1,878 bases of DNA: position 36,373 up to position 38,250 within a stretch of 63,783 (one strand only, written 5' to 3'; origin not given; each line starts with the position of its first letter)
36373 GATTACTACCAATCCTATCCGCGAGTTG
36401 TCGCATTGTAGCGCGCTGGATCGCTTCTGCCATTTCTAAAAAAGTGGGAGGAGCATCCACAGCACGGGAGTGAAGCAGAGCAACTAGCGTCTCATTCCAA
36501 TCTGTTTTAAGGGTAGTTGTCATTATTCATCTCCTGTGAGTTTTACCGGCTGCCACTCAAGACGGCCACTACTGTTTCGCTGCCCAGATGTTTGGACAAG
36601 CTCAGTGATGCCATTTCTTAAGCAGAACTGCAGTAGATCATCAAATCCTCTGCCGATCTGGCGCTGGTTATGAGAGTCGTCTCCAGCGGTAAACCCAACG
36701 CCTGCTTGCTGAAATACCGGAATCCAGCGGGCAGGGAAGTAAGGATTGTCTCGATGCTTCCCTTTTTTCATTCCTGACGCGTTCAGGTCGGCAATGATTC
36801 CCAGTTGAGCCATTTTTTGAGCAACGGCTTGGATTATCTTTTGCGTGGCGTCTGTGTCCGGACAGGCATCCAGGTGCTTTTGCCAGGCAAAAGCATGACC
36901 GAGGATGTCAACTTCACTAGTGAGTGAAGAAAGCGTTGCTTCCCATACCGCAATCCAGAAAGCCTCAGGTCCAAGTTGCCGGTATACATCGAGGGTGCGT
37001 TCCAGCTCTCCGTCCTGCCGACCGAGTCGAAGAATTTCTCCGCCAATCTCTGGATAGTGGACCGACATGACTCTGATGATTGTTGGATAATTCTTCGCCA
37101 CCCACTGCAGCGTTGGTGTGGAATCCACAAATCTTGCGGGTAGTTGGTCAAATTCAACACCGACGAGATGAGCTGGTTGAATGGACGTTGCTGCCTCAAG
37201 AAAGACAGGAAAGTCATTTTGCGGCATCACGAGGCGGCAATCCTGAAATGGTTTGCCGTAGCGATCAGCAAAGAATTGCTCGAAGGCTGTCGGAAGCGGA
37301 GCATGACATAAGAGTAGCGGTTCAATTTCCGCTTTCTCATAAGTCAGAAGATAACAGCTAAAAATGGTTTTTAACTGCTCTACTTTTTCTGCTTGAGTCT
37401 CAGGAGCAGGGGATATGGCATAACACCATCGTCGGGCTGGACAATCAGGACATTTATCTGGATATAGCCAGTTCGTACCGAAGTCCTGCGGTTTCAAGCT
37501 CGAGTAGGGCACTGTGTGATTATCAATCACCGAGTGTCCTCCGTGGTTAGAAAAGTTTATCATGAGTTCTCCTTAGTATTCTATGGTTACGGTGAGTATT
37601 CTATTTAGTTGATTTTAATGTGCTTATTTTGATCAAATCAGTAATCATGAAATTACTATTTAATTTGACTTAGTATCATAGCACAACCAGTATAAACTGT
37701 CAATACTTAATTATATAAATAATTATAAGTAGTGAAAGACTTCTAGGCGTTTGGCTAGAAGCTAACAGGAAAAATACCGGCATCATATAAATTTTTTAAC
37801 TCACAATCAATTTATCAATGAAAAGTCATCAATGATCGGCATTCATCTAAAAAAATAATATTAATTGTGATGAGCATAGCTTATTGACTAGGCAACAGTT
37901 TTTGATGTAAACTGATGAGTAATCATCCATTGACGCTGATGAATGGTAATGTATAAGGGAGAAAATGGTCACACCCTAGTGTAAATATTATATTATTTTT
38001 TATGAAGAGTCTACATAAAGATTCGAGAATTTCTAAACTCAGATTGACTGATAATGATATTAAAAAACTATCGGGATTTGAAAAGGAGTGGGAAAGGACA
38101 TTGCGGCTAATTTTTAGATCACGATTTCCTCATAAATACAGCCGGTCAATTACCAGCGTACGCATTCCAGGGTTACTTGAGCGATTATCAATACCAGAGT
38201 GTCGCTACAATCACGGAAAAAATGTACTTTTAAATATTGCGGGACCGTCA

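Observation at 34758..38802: Higher-GC island of phosphotransfer enzymes built around two divergent guanylate-kinase-like paralogues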

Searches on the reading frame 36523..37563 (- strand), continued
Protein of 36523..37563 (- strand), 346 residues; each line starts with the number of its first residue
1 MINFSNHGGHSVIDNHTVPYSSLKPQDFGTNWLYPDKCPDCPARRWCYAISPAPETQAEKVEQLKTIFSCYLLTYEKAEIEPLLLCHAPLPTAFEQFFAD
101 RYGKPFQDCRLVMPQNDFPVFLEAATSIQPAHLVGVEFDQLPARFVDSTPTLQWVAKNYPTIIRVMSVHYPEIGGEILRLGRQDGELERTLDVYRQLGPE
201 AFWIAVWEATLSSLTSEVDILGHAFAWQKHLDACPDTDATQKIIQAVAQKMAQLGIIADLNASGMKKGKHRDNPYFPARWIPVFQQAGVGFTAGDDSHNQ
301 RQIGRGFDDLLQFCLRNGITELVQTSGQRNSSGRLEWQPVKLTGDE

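Call 84: search_solved_structures(query=A6, max_evalue=0.001, show_alignments=3)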
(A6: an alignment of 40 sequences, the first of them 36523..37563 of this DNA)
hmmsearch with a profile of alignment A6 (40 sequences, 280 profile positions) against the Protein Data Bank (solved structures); distinct sequences matched with E-value up to 0.001: 8.
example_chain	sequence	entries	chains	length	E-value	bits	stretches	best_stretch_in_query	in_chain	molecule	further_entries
2yxo_A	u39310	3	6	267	1.8e-75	257.5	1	4-278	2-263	Histidinol phosphatase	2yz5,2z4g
3dcp_A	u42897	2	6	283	2.6e-46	161.9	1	4-257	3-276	Histidinol-phosphatase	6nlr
4gc3_A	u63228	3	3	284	1.4e-37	133.3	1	3-274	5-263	L-HISTIDINOL PHOSPHATE PHOSPHATASE | Histidinol-phosphatase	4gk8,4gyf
1m65_A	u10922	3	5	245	7.4e-15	58.7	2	1-55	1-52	Hypothetical protein ycdX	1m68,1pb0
3b0y_A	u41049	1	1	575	5.2e-11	46.1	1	10-115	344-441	DNA polymerase beta family (X family)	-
2w9m_A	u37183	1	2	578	5.6e-11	46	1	6-116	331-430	POLYMERASE X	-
3au2_A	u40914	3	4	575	1.1e-10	45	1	10-115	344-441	DNA polymerase beta family (X family)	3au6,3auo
3b0x_A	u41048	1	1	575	1.1e-10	45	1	10-115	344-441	DNA polymerase beta family (X family)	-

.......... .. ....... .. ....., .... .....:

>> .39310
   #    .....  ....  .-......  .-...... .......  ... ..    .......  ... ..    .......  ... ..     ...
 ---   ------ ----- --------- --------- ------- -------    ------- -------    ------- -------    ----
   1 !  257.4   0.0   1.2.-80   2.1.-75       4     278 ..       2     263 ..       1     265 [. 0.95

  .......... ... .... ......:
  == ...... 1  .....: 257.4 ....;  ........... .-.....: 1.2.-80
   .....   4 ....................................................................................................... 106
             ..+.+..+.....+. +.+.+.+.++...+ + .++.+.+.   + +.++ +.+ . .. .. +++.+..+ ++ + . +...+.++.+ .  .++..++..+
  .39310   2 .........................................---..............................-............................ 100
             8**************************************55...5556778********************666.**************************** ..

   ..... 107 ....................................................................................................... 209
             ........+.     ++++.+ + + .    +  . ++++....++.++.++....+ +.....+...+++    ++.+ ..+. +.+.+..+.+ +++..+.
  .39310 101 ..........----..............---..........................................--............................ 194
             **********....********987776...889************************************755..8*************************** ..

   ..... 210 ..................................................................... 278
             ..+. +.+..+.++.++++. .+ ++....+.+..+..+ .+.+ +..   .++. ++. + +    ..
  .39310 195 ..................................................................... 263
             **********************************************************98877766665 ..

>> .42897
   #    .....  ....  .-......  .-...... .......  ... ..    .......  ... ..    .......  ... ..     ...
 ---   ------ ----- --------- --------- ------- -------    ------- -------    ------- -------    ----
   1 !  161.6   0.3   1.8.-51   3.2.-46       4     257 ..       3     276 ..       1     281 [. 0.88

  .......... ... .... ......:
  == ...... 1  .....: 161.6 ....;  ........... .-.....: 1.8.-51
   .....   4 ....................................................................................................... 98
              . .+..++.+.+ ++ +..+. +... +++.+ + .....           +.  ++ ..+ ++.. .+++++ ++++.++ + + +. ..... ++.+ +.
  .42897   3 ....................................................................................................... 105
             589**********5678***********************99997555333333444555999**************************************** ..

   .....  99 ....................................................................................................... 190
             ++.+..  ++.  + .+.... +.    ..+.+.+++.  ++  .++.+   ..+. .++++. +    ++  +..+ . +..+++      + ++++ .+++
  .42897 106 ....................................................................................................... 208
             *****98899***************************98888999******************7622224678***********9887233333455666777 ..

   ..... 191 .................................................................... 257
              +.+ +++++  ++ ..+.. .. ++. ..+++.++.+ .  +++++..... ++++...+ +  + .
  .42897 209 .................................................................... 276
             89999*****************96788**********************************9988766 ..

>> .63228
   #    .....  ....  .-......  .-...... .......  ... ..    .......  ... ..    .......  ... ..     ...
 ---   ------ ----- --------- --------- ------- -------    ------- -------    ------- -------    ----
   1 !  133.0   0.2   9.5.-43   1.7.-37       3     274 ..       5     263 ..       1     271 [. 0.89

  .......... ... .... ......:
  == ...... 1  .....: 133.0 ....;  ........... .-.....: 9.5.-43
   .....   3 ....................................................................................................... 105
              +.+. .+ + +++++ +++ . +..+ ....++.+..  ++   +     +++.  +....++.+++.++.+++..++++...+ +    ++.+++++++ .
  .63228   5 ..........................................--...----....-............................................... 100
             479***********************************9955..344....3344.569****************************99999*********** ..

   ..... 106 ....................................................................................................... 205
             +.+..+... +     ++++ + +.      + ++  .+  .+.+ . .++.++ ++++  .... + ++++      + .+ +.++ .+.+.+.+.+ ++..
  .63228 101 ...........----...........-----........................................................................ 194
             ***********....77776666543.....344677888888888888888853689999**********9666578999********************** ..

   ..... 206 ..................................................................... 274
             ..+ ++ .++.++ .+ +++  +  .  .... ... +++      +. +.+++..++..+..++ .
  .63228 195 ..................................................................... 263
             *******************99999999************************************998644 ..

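Call 86: find_related_loci(query=A4, collection=viral_contigs, flank=10000)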
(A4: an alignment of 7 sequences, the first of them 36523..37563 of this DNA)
Query A4 (346 aa) in viral_contigs; peptide patterns used: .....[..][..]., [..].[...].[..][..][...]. (x = any residue, [..] = any of these).
45 stretches matched a pattern, but none encodes a relative of the query by tblastn (E <= 1e-3).

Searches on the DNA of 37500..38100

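Call 61: search_rna_families(source=window, start=37500, end=38100, threshold=evalue, max_evalue=1)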
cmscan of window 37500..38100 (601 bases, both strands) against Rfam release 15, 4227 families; matches with E-value up to 1: 0.
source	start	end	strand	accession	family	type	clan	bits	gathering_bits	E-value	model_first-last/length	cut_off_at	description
